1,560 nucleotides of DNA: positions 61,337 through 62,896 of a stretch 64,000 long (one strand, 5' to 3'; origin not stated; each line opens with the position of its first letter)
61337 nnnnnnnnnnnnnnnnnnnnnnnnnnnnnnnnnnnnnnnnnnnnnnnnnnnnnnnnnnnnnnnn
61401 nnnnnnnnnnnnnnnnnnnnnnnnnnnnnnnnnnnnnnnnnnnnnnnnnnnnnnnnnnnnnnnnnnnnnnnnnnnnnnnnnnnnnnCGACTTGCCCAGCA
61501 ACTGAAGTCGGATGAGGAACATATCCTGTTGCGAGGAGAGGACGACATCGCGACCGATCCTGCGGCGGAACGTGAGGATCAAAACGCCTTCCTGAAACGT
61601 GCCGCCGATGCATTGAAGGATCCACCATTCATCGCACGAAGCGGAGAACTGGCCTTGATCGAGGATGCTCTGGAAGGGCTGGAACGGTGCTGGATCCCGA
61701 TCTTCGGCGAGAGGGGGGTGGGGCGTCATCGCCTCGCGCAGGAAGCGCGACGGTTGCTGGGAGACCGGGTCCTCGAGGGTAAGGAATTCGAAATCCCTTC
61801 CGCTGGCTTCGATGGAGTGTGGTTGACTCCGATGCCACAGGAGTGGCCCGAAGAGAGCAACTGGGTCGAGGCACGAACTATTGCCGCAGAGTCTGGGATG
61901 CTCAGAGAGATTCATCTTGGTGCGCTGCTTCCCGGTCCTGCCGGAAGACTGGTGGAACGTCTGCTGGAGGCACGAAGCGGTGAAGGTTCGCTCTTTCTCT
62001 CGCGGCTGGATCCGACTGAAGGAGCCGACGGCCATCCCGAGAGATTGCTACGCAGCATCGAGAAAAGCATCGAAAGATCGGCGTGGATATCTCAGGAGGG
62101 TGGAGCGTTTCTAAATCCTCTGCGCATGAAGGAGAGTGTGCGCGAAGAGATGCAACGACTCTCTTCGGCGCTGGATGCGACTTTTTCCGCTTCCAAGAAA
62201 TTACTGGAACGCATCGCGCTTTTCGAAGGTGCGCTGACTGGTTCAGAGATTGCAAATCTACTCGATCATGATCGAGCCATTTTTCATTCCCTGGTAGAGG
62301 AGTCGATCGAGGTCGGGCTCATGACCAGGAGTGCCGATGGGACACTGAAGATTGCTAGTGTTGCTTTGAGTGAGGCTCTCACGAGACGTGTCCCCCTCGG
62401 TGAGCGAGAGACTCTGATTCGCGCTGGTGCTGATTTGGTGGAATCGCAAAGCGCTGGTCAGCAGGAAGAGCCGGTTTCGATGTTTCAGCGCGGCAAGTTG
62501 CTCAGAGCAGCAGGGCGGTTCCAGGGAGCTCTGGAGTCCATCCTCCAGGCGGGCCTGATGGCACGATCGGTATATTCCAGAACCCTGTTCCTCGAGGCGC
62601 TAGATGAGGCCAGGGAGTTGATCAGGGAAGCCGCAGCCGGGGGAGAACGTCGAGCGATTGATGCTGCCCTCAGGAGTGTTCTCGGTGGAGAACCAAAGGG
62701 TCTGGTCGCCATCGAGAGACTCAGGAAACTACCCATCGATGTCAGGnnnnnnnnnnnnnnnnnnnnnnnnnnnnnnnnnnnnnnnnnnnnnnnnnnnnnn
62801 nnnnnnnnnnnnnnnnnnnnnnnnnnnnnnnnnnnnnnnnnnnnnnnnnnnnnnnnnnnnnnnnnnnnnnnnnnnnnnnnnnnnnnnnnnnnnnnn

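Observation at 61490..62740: Ser/Thr kinase domain split by an insertion of about 415 aa between the catalytic loop and the DFG motif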

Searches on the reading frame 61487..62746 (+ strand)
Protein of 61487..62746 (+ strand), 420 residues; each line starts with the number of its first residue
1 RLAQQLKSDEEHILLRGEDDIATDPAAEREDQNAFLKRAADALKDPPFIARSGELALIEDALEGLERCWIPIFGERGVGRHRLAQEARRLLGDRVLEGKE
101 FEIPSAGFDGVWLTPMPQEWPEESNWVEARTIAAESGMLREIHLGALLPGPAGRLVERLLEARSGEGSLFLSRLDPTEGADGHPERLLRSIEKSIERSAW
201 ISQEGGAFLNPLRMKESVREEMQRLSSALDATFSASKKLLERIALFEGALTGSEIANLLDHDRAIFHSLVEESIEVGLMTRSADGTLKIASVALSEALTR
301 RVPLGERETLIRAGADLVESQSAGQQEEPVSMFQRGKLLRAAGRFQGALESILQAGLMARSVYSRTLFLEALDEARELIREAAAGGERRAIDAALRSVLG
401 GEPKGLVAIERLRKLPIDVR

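Call 6: search_protein_families(library=pfam, proteins=[window:61490-62740:+], max_evalue=10)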
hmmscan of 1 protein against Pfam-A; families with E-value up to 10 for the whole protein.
window:61490-62740:+ (417 aa): 1 family
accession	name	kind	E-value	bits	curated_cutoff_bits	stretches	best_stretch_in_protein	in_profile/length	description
PF07719.23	TPR_2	-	0.13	12.9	27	1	331-354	4-27/34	Tetratricopeptide repeat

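Call 32: search_solved_structures(query=A2, max_evalue=1, show_alignments=2)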
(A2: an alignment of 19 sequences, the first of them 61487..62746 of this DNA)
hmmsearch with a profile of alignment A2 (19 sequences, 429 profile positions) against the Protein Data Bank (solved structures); distinct sequences matched with E-value up to 1: 25.
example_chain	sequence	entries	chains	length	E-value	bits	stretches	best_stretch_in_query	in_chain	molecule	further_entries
6c2u_A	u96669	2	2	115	0.0058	18.9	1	64-124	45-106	phosphate-loop protein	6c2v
1ye8_A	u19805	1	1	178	0.028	16.7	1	77-102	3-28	Hypothetical UPF0334 kinase-like protein AQ_1292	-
5nco_l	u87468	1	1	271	0.032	16.5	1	66-124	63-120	Signal recognition particle receptor FtsY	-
4c7o_B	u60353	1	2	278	0.034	16.4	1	66-124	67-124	SIGNAL RECOGNITION PARTICLE RECEPTOR FTSY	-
6fqd_A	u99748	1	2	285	0.035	16.4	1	66-124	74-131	Signal recognition particle receptor FtsY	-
1fts_A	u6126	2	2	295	0.038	16.2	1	66-124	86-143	FTSY | SIGNAL RECOGNITION PARTICLE RECEPTOR FTSY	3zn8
9n3g_A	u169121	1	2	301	0.04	16.2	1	66-124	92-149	Signal recognition particle receptor FtsY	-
2xxa_B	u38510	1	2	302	0.04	16.2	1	66-124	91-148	SRP RECEPTOR FTSY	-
6cqp_A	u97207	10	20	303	0.04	16.2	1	66-124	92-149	Signal recognition particle receptor FtsY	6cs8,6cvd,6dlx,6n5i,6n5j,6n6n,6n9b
2qy9_A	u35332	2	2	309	0.041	16.1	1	66-124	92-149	Cell division protein ftsY | Signal recognition particle-docking protein FtsY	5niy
7o9h_A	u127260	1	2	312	0.061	15.6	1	68-124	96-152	Signal recognition particle receptor FtsY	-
3mq0_A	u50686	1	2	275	0.063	15.5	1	248-304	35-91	Transcriptional repressor of the blcABC operon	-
5zme_A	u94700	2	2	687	0.066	15.4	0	64-108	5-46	ATPase ARSA1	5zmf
7obi_A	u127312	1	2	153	0.075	15.3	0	320-363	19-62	CTPR-rv4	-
2l09_A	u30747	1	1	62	0.14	14.4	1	38-71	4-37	Asr4154 protein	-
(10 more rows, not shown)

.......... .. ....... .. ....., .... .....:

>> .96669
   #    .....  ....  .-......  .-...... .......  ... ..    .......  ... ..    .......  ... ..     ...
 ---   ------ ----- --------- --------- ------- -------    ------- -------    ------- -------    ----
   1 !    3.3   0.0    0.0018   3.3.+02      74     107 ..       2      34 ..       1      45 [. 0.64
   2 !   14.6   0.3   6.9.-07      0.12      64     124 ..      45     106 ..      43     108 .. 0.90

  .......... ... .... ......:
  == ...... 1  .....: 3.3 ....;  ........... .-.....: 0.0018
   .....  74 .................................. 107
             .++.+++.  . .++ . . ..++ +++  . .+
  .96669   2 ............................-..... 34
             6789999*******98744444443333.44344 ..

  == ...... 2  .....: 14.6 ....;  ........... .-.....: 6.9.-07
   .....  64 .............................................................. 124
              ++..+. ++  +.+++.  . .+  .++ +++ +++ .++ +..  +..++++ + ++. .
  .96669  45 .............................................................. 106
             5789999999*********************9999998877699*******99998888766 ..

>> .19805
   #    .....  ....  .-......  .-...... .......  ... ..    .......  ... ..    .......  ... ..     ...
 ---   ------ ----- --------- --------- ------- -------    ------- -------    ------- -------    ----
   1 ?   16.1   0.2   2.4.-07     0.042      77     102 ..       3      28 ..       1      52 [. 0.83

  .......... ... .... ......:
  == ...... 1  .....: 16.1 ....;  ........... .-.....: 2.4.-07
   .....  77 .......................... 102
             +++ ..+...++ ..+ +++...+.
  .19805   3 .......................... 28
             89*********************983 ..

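Call 37: predict_structure(alignment_id=A2)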
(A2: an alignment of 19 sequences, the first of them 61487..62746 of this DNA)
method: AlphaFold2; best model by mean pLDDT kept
length: 420 residues; sequences in the alignment: 19
mean_pLDDT: 86.3   pTM: 0.56
mean pLDDT of the five models: 86.3, 85.7, 85.2, 84.9, 83.0
residues with pLDDT >= 90: 245; 70-90: 140; 50-70: 11; < 50: 24
segments of 3 or more residues with pLDDT < 50: 1-22
pLDDT, mean of each block of 10 residues (from residue 1): 40 37 68 89 87 91 88 92 93 91 89 94 92 92 92 93 91 84 92 90 87 77 87 91 93 91 89 89 85 90 94 93 69 93 94 92 88 95 92 91 84 73
secondary structure, 60 per line:
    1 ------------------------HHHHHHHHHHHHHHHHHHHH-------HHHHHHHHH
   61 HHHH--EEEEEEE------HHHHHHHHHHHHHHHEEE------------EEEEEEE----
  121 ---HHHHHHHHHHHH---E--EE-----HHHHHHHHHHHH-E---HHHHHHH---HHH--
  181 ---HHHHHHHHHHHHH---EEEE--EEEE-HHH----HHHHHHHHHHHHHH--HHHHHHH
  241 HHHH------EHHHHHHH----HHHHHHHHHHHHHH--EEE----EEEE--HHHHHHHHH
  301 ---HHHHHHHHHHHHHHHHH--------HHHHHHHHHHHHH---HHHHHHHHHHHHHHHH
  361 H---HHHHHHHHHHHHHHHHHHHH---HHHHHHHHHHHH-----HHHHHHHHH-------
elements in order: H25-44 H52-64 E67-73 H80-94 E95-97 E110-116 H124-135 H149-160 H166-172 H184-196 E200-203 E206-209 H218-231 H234-244 H252-258 H263-276 E279-281 E286-289 H292-300 H304-320 H329-341 H345-361 H365-384 H388-399 H405-413

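Call 39: fold_search(model_id=the predicted structure, library=pdb)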
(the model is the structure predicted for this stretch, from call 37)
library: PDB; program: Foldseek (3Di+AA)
matches with E <= 10: 1752; with E <= 0.001: 29
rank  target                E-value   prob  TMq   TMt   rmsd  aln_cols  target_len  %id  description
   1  6mfv_A                3.1e-07  1.00  0.25  0.17  18.1       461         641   14  Crystal structure of the Signal Transduction ATPase with Numerous Domains (STAND) protein with a tetratricopeptide rep (released 2019-02-20)
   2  1in4                  9.0e-06  1.00  0.27  0.36  10.4       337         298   13  THERMOTOGA MARITIMA RUVB HOLLIDAY JUNCTION BRANCH MIGRATION MOTOR (released 2001-08-08)
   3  8dgc_A                1.1e-05  1.00  0.25  0.08  16.9       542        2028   13  Avs3 bound to phage PhiV-1 terminase (released 2022-08-03)
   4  1in8                  1.3e-05  1.00  0.27  0.35  11.0       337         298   14  THERMOTOGA MARITIMA RUVB T158V (released 2001-08-08)
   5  1in7                  2.1e-05  1.00  0.29  0.38  10.2       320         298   14  THERMOTOGA MARITIMA RUVB R170A (released 2001-08-08)
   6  1in5                  2.7e-05  1.00  0.26  0.34  10.7       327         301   13  THERMOGOTA MARITIMA RUVB A156S MUTANT (released 2001-08-08)
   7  1j7k                  5.6e-05  1.00  0.28  0.36   9.8       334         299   13  THERMOTOGA MARITIMA RUVB P216G MUTANT (released 2001-08-08)
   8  1in6                  5.9e-05  1.00  0.27  0.35   9.9       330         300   13  THERMOTOGA MARITIMA RUVB K64R MUTANT (released 2001-08-08)
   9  7x5b                  8.7e-05  1.00  0.28  0.35  10.3       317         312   14  Crystal structure of RuvB (released 2023-03-08)
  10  1w5t_A                1.2e-04  1.00  0.28  0.30  12.5       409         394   14  Structure of the Aeropyrum Pernix ORC2 protein (ADPNP-ADP complexes) (released 2004-10-05)
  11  8vw9                  1.5e-04  0.99  0.25  0.26  17.9       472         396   14  CryoEM Structure of a FtsH Helical Assembly in the Presence of ATP (released 2025-01-15)
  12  7jgr_A                1.7e-04  1.00  0.37  0.38  11.9       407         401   11  Structure of Drosophila ORC bound to DNA (84 bp) and Cdc6 (released 2020-09-09)
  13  9dx4_D                2.9e-04  1.00  0.28  0.37   9.4       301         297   14  EcRuvB T102R mutant (released 2026-01-21)
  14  2qby_B                2.9e-04  1.00  0.27  0.30  13.7       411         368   10  Crystal structure of a heterodimer of Cdc6/Orc1 initiators bound to origin DNA (from S. solfataricus) (released 2007-09-11)
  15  6blb                  3.0e-04  1.00  0.29  0.37   9.8       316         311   14  1.88 Angstrom Resolution Crystal Structure Holliday Junction ATP-dependent DNA Helicase (RuvB) from Pseudomonas aerugino (released 2017-11-22)
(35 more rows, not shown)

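Call 40: search_protein_representatives(alignment_id=A2)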
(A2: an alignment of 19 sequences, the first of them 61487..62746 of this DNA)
Query: 19 sequences, 429 profile positions. Proteins with E-value up to 0.001 (for the whole library): 52501; up to 1e-10: 11416; up to 1e-30: 45. The best 150 are listed.
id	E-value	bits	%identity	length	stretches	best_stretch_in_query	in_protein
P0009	5.6e-156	536.3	-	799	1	5-428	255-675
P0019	8.5e-153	525.8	-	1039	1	4-429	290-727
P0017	1.3e-151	522.0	-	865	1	2-428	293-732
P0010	1.5e-149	515.1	-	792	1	5-429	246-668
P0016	1.7e-149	514.9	-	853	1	3-428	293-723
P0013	2.9e-149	514.2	-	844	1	3-429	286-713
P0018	3.2e-136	471.2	-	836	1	6-428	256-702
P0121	3.7e-121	421.6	-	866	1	25-429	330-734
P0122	1.1e-118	413.4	-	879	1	17-429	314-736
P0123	3.8e-118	411.7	-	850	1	7-429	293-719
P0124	3.9e-109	382.0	-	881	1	9-428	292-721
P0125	7.6e-101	354.7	-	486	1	70-429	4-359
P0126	1.8e-94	333.7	-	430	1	128-428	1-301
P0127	6.0e-94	331.9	-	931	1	11-420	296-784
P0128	2.0e-79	284.1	-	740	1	15-424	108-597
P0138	1.3e-45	172.7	-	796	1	22-421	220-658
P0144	1.4e-36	142.9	-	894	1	13-411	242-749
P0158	6.5e-31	124.2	-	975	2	138-413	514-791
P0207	2.5e-26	109.1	-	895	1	23-364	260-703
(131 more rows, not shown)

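Call 45: search_protein_families(library=pfam, proteins=[P0144, P0207, P0158, P0138, P0127], max_evalue=0.001)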
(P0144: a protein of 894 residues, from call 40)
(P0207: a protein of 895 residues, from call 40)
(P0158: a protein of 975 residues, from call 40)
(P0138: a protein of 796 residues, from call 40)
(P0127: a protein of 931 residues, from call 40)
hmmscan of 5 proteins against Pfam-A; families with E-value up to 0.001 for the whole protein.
P0144 (894 aa): 6 families
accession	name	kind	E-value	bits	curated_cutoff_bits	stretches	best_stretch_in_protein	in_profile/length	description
PF00069.31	Pkinase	-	2.5e-51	175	31.7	2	115-247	1-132/263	Protein kinase domain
PF07714.23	PK_Tyr_Ser-Thr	-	6.9e-33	114.5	23.1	2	117-248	3-137/258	Protein tyrosine and serine/threonine kinase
PF13191.12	AAA_16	-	1.4e-18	68.4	32.6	1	281-455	2-162/167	AAA ATPase domain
PF00498.31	FHA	-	8.5e-17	61.8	20.7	1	24-86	3-67/67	FHA domain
PF16697.10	Yop-YscD_cpl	-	2.7e-11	44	33.2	1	19-92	16-90/94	Inner membrane component of T3SS, cytoplasmic domain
PF13401.12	AAA_22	-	0.00043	21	27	0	303-463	5-120/130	AAA domain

P0207 (895 aa): 10 families
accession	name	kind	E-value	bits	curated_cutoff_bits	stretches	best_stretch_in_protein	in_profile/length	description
PF00069.31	Pkinase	-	1.4e-48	166.1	31.7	2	119-251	2-132/263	Protein kinase domain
PF07714.23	PK_Tyr_Ser-Thr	-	5.2e-32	111.6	23.1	2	119-253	2-138/258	Protein tyrosine and serine/threonine kinase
PF13191.12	AAA_16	-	5.4e-23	82.7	32.6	1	288-460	1-165/167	AAA ATPase domain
PF00498.31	FHA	-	5.3e-19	68.9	20.7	1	26-89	2-67/67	FHA domain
PF16697.10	Yop-YscD_cpl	-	6.7e-12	46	33.2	1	22-95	16-90/94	Inner membrane component of T3SS, cytoplasmic domain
PF01637.24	ATPase_2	-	3.2e-06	27.5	33.2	1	292-437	4-120/225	ATPase domain predominantly from Archaea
PF25201.1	nSTAND6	-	3.9e-05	24.2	27.7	1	290-367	2-74/148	Novel STAND NTPase 6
PF10923.14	BrxC_BrxD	-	5.8e-05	22.6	22.2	1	280-343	19-81/414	BREX system ATP-binding protein BrxC/D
PF01636.29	APH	-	0.00018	21.8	23.2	0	217-251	148-183/239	Phosphotransferase enzyme family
PF20720.3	nSTAND3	-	0.0002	21.5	27.2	0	311-347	17-53/155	Novel STAND NTPase 3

P0158 (975 aa): 7 families
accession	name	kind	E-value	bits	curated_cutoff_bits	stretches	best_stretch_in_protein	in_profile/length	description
PF00069.31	Pkinase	-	2.1e-42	145.8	31.7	2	148-281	1-133/263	Protein kinase domain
PF07714.23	PK_Tyr_Ser-Thr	-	1e-28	100.8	23.1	2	149-282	2-138/258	Protein tyrosine and serine/threonine kinase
PF13191.12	AAA_16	-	3.7e-19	70.3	32.6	1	325-495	1-162/167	AAA ATPase domain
PF00498.31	FHA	-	1.5e-17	64.2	20.7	1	48-111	2-67/67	FHA domain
PF16697.10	Yop-YscD_cpl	-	8.2e-12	45.7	33.2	1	44-119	16-92/94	Inner membrane component of T3SS, cytoplasmic domain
PF01636.29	APH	-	4.8e-06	27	23.2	0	152-263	3-108/239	Phosphotransferase enzyme family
PF01637.24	ATPase_2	-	0.00029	21.2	33.2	0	326-396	1-68/225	ATPase domain predominantly from Archaea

P0138 (796 aa): 5 families
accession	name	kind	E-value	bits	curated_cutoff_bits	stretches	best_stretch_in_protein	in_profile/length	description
PF00069.31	Pkinase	-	4.1e-45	154.7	31.7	2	79-210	2-132/263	Protein kinase domain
PF07714.23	PK_Tyr_Ser-Thr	-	2.2e-26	93.2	23.1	2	79-209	2-135/258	Protein tyrosine and serine/threonine kinase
PF00498.31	FHA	-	1.1e-12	48.6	20.7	1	1-49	17-67/67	FHA domain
PF13191.12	AAA_16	-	3e-07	31.5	32.6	1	250-300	1-51/167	AAA ATPase domain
PF16697.10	Yop-YscD_cpl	-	6.9e-07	29.9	33.2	1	2-55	36-90/94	Inner membrane component of T3SS, cytoplasmic domain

P0127 (931 aa): 6 families
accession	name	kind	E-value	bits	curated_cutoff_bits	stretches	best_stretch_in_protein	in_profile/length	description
PF00069.31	Pkinase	-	2.9e-46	158.4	31.7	2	143-277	2-134/263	Protein kinase domain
PF07714.23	PK_Tyr_Ser-Thr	-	4.9e-29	101.8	23.1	2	143-276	2-138/258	Protein tyrosine and serine/threonine kinase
PF00498.31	FHA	-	1.7e-19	70.4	20.7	1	22-86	1-67/67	FHA domain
PF16697.10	Yop-YscD_cpl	-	4.4e-10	40.1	33.2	1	21-92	18-90/94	Inner membrane component of T3SS, cytoplasmic domain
PF13191.12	AAA_16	-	1.5e-06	29.2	32.6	1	349-450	3-98/167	AAA ATPase domain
PF03109.22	ABC1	-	1.4e-05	24.8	22.9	0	214-277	141-204/244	ABC1 atypical kinase-like domain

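Call 47: find_encoding_contigs(protein=P0207, flank=8000, max_places=2)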
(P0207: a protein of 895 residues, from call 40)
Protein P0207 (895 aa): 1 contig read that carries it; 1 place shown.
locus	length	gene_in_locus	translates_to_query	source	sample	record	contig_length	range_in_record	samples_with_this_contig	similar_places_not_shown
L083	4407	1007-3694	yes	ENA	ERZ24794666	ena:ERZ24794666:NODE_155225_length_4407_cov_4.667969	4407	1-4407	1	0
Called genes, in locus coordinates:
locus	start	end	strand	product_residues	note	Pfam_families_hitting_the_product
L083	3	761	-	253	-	?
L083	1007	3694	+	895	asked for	PF00498:FHA, PF16697:Yop-YscD_cpl, PF00069:Pkinase, PF07714:PK_Tyr_Ser-Thr, PF01637:ATPase_2 (weak), PF13191:AAA_16, PF00069:Pkinase, PF07714:PK_Tyr_Ser-Thr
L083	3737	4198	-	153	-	-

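Call 48: find_encoding_contigs(protein=P0144, flank=8000, max_places=2)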
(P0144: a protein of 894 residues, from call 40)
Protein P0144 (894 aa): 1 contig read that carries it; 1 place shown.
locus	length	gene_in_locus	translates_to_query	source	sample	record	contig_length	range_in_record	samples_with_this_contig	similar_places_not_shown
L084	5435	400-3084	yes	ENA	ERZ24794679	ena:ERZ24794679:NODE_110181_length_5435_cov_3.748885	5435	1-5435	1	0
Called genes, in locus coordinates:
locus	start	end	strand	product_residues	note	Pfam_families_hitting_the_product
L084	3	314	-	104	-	?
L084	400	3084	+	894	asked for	PF00498:FHA, PF16697:Yop-YscD_cpl, PF00069:Pkinase, PF07714:PK_Tyr_Ser-Thr, PF13191:AAA_16, PF00069:Pkinase, PF07714:PK_Tyr_Ser-Thr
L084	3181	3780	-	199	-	PF03602:Cons_hypoth95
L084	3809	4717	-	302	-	PF23023:Anti-Pycsar_Apyc1 (faint), PF00753:Lactamase_B (faint), PF12706:Lactamase_B_2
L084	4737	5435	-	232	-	?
